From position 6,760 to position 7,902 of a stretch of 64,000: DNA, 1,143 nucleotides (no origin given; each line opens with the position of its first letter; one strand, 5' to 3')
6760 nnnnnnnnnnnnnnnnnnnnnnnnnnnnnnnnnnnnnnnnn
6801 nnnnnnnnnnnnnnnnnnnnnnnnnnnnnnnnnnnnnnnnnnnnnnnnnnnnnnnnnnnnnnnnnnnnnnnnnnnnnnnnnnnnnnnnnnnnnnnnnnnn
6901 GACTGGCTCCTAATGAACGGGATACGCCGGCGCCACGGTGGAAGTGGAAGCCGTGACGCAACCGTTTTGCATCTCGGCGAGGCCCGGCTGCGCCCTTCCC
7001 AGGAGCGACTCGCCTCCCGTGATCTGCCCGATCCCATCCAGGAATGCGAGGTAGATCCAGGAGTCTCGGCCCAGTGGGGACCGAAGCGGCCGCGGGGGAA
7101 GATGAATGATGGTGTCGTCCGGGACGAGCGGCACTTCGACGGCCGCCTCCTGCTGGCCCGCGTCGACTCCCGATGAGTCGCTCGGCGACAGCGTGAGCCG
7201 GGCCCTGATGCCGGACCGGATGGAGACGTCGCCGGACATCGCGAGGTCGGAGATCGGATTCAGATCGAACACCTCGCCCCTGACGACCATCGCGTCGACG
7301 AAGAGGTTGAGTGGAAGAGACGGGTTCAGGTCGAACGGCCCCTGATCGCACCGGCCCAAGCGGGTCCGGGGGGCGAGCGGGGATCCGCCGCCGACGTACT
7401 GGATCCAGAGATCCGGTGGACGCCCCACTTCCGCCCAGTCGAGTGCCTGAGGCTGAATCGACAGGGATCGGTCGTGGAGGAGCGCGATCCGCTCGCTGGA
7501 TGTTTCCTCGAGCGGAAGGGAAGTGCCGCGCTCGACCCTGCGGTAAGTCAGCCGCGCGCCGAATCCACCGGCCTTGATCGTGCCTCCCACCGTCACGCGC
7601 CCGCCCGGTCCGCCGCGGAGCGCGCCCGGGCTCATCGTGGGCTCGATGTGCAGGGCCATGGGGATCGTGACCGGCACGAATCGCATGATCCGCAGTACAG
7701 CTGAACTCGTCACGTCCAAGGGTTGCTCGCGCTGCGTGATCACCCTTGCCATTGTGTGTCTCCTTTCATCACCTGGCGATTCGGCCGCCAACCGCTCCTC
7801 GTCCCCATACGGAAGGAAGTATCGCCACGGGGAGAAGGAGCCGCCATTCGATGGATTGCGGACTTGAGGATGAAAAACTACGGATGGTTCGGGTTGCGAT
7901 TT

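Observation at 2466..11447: Conserved ~45-nt intergenic element in four copies, each 50-150 nt upstream of a minus-strand gene or operon; a candidate regulon operator or leader-RNA motif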

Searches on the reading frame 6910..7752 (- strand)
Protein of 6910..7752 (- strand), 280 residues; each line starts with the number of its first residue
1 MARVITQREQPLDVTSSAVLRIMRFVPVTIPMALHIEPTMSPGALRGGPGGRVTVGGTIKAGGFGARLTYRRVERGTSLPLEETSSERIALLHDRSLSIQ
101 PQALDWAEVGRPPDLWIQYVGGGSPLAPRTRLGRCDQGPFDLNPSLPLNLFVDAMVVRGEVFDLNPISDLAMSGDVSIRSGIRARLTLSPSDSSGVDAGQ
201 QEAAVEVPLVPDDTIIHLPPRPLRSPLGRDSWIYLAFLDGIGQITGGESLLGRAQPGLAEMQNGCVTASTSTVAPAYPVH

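Call 19: find_homologous_proteins(query=window:6910-7752:-)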
Query window:6910-7752:- (280 aa): 35 proteins with E <= 0.001 among 3238 candidates.
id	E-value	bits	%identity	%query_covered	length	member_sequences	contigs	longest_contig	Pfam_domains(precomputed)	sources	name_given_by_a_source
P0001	2.0e-180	616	100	100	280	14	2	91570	-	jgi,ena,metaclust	metaclust:\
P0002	2.1e-164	563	89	100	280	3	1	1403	-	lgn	-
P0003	4.0e-159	546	89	100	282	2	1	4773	-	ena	-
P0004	1.4e-158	544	89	99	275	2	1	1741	-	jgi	-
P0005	1.1e-154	532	85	99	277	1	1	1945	-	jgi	-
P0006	3.9e-135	467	75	100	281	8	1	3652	-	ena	-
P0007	7.2e-135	467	77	100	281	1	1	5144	-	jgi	jgi:hypothetical protein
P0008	3.7e-132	458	74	100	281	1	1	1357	-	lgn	-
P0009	1.9e-130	452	75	100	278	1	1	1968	-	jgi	jgi:hypothetical protein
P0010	2.0e-130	452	75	99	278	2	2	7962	-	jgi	-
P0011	3.0e-122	425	71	100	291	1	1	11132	-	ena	-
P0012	9.8e-122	424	71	99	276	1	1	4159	-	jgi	-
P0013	9.1e-106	371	71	90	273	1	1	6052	-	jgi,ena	jgi:hypothetical protein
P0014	3.9e-101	356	65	91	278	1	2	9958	-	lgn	-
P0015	1.8e-100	354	99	58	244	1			-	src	-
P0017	1.6e-98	347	62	94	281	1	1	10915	-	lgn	-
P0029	1.2e-72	262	52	93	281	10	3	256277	-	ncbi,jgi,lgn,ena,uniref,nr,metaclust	ncbi:MAG: hypothetical protein E6K79_09455 [Candidatus Eisenbacteria bacterium]|uniref:Uncharacteriz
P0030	6.2e-72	260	54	86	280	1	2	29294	-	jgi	jgi:hypothetical protein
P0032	9.3e-69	250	53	84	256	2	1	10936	-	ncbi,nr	ncbi:MAG TPA: hypothetical protein VER77_05085 [Candidatus Dormibacteraeota bacterium]|nr:hypothetic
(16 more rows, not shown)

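Call 20: find_encoding_contigs(protein=P0029, flank=10000, max_places=3)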
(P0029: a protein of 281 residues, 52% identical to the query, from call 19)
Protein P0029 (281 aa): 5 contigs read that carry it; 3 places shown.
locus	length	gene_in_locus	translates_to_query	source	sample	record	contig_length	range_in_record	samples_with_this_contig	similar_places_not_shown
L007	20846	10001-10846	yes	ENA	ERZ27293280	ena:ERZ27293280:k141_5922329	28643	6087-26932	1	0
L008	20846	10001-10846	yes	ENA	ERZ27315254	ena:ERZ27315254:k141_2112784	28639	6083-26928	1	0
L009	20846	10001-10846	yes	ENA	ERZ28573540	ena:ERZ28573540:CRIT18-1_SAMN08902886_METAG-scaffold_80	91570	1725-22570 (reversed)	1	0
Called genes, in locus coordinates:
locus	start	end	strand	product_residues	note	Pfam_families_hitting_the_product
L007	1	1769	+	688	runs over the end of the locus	PF01432:Peptidase_M3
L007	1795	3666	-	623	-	PF17899:Peptidase_M61_N, PF05299:Peptidase_M61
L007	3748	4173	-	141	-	PF02566:OsmC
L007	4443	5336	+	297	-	PF01740:STAS, PF13466:STAS_2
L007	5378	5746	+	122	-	PF01740:STAS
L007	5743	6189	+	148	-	PF13581:HATPase_c_2, PF02518:HATPase_c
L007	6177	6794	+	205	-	PF07228:SpoIIE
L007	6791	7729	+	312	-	PF07730:HisKA_3, PF13581:HATPase_c_2, PF02518:HATPase_c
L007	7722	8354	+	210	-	PF00072:Response_reg, PF00196:GerE, PF04545:Sigma70_r4 (faint), PF08281:Sigma70_r4_2 (weak)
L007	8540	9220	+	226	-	PF07719:TPR_2 (faint)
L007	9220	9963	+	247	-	PF02397:Bac_transf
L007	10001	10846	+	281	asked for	-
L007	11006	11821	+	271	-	-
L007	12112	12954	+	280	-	-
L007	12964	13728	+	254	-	-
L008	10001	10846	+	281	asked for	-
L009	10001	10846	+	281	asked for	-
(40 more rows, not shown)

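Call 21: find_encoding_contigs(protein=P0030, flank=10000, max_places=2)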
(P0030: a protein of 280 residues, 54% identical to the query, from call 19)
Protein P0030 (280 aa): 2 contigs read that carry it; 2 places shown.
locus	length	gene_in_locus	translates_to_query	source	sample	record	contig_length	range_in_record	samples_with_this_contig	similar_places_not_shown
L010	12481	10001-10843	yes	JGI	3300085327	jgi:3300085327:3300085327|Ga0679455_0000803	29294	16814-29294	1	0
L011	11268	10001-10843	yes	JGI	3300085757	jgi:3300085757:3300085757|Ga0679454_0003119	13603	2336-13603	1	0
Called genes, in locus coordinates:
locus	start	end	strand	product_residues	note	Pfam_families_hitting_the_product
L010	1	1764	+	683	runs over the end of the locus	PF01432:Peptidase_M3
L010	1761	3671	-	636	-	PF17899:Peptidase_M61_N, PF05299:Peptidase_M61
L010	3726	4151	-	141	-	PF02566:OsmC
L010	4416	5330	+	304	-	PF01740:STAS, PF13466:STAS_2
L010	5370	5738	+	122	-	PF01740:STAS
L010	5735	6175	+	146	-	PF13581:HATPase_c_2, PF02518:HATPase_c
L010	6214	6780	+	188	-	PF07228:SpoIIE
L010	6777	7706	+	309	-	PF07730:HisKA_3, PF13581:HATPase_c_2, PF02518:HATPase_c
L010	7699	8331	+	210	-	PF00072:Response_reg, PF00196:GerE, PF04545:Sigma70_r4 (faint), PF08281:Sigma70_r4_2 (weak)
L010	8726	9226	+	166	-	PF07719:TPR_2 (faint), PF23914:TPR_CcmH_CycH (faint)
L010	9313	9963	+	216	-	PF02397:Bac_transf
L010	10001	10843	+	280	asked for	-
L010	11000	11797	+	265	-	-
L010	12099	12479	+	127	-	?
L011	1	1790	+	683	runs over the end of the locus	PF01432:Peptidase_M3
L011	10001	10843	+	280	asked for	-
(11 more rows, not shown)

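Call 22: find_encoding_contigs(protein=P0011, flank=10000, max_places=2)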
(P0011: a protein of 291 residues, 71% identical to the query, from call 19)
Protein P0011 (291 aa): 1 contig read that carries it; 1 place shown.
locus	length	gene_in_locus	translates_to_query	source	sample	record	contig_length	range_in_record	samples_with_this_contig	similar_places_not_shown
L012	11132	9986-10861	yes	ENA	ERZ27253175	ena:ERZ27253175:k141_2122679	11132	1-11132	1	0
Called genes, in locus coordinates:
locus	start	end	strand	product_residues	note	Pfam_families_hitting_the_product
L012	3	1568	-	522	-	?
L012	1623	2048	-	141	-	PF02566:OsmC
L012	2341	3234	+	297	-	PF01740:STAS, PF13466:STAS_2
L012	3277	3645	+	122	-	PF01740:STAS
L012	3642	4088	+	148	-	PF13581:HATPase_c_2, PF02518:HATPase_c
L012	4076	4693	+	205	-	PF07228:SpoIIE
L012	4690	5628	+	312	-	PF07730:HisKA_3, PF13581:HATPase_c_2, PF02518:HATPase_c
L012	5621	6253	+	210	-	PF00072:Response_reg, PF00196:GerE, PF08281:Sigma70_r4_2 (weak)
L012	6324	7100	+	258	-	PF07719:TPR_2 (faint)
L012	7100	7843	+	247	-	PF02397:Bac_transf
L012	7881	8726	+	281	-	-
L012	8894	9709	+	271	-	-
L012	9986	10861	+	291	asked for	-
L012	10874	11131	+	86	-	?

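Call 26: find_encoding_contigs(protein=P0017, flank=10000, max_places=2)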
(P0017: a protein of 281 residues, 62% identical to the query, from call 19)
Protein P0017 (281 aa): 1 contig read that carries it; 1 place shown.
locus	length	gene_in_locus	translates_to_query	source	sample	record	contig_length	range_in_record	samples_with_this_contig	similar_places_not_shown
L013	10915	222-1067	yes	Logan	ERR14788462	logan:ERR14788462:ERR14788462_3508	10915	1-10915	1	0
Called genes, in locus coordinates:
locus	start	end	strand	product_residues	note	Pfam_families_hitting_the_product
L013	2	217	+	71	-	?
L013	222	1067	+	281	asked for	-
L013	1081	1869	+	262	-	-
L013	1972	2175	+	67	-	PF07311:Dodecin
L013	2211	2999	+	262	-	PF00106:adh_short, PF08659:KR, PF13460:NAD_binding_10, PF13561:adh_short_C2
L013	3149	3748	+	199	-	PF13505:OMP_b-brl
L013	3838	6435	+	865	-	PF01103:Omp85 (weak)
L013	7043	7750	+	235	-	PF13860:FlgD_ig, PF18962:Por_Secre_tail (weak)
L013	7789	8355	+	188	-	-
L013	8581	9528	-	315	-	PF10137:CAP12-PCTIR_TIR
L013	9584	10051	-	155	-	-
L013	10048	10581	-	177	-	-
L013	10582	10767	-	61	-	-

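Call 27: find_encoding_contigs(protein=P0014, flank=10000, max_places=2)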
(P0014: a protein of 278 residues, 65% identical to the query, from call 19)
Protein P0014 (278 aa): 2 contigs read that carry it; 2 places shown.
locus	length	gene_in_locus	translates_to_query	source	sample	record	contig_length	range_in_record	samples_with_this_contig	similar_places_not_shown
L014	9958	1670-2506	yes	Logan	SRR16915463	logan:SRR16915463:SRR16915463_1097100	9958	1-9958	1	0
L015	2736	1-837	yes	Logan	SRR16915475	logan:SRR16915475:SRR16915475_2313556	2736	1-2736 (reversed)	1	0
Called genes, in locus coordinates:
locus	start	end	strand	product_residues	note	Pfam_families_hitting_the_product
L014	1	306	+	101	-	?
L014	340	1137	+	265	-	-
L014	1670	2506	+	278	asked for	-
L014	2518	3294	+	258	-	-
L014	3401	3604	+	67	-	PF07311:Dodecin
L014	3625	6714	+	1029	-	PF07372:DUF1491 (faint), PF13860:FlgD_ig (weak)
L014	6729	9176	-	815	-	PF17963:Big_9 (weak), PF25275:Golvesin_C (faint), PF05345:He_PIG (weak), PF17963:Big_9, PF18911:PKD_4, PF00801:PKD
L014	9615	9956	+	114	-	?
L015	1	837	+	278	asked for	?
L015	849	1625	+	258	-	-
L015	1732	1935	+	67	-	PF07311:Dodecin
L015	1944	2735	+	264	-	?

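Call 28: find_encoding_contigs(protein=P0032, flank=10000, max_places=2)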
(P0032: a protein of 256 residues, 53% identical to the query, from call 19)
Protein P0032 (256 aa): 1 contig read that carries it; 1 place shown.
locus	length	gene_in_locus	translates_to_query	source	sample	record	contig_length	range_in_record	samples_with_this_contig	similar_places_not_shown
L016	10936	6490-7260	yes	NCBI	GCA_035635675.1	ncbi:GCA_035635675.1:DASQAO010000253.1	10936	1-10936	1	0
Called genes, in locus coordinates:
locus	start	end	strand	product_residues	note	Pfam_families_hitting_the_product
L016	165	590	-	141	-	PF02566:OsmC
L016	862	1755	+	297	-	PF01740:STAS, PF13466:STAS_2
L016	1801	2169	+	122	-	PF01740:STAS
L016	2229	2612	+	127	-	PF13581:HATPase_c_2, PF02518:HATPase_c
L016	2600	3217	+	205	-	PF07228:SpoIIE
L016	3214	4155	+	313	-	PF07730:HisKA_3, PF13581:HATPase_c_2, PF02518:HATPase_c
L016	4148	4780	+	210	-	PF00072:Response_reg, PF00196:GerE, PF04545:Sigma70_r4 (faint), PF08281:Sigma70_r4_2 (weak)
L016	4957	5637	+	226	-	PF07719:TPR_2 (faint)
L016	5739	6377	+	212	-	PF02397:Bac_transf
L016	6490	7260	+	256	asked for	-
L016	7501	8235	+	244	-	-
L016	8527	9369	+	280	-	-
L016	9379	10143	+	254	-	-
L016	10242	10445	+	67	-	PF07311:Dodecin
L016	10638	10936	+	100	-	?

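Call 48: search_protein_families(library=ncbifam, proteins=[window:6910-7752:-], max_evalue=0.01)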
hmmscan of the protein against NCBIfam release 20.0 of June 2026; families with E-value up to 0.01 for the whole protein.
window:6910-7752:- (280 aa): 0 families

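Call 68: predict_structure(alignment_id=A4)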
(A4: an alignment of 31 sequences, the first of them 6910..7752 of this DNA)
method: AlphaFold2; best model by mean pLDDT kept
length: 280 residues; sequences in the alignment: 31
mean_pLDDT: 78.3   pTM: 0.74
mean pLDDT of the five models: 78.3, 78.0, 77.7, 76.6, 76.3
residues with pLDDT >= 90: 138; 70-90: 67; 50-70: 28; < 50: 47
segments of 3 or more residues with pLDDT < 50: 1-15, 196-200, 255-280
pLDDT, mean of each block of 10 residues (from residue 1): 36 59 93 94 68 90 95 80 93 92 78 91 91 92 94 88 60 94 91 52 86 95 84 92 91 56 31 27
secondary structure, 60 per line:
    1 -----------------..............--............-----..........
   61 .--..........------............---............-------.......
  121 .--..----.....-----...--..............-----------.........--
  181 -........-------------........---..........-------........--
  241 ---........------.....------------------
elements in order: E18-31 E34-45 E51-61 E64-73 E80-91 E95-106 E114-121 E130-134 E140-142 E145-158 E170-178 E182-189 E203-210 E214-223 E231-238 E244-251 H258-262
